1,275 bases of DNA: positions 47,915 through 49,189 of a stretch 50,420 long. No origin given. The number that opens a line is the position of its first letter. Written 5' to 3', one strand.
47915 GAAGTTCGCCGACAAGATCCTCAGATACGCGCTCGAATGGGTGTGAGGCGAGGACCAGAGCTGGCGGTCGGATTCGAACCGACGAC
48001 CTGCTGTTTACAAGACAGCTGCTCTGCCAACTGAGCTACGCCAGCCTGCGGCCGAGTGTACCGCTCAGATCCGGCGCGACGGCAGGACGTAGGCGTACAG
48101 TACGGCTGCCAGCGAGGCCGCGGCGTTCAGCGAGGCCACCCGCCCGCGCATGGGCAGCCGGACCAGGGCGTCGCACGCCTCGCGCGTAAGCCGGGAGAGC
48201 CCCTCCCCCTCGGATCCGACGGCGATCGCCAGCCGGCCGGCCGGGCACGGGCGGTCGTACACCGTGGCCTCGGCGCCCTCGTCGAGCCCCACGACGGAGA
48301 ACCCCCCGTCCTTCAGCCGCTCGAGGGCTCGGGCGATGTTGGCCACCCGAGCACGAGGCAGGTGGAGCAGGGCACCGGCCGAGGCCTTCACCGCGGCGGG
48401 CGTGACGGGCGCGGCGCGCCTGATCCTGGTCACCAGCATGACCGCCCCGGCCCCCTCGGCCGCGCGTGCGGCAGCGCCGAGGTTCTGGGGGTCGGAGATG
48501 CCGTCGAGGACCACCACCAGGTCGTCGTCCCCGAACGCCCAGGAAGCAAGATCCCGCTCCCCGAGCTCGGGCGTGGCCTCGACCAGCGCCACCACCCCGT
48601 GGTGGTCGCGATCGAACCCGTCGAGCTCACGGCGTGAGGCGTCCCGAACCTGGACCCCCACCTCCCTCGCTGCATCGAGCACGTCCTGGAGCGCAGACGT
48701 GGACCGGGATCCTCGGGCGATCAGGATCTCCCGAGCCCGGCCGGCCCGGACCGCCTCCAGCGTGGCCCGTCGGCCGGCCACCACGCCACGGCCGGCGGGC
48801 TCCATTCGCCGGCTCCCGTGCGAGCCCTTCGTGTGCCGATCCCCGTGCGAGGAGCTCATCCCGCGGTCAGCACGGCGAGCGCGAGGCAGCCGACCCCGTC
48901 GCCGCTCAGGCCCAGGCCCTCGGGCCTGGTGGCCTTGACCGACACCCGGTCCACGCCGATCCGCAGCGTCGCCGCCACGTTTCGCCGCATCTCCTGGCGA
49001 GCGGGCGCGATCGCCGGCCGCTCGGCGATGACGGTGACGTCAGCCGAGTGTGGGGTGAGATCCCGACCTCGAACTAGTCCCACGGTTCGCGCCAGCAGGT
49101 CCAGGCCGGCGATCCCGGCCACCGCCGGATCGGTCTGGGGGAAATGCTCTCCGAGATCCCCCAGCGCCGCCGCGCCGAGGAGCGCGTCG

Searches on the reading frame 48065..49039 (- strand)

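Call 77: search_protein_families(library=pfam, proteins=[window:48065-49039:-], max_evalue=0.00001)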
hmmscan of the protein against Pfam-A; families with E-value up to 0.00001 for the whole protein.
window:48065-49039:- (324 aa): 2 families
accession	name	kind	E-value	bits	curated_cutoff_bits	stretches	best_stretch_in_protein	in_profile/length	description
PF00588.24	SpoU_methylase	-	2.7e-34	118.7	29.7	1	174-315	2-142/142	SpoU rRNA Methylase family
PF08032.17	SpoU_sub_bind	-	7.4e-07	29.8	22.8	1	87-155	2-72/76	RNA 2'-O ribose methyltransferase substrate binding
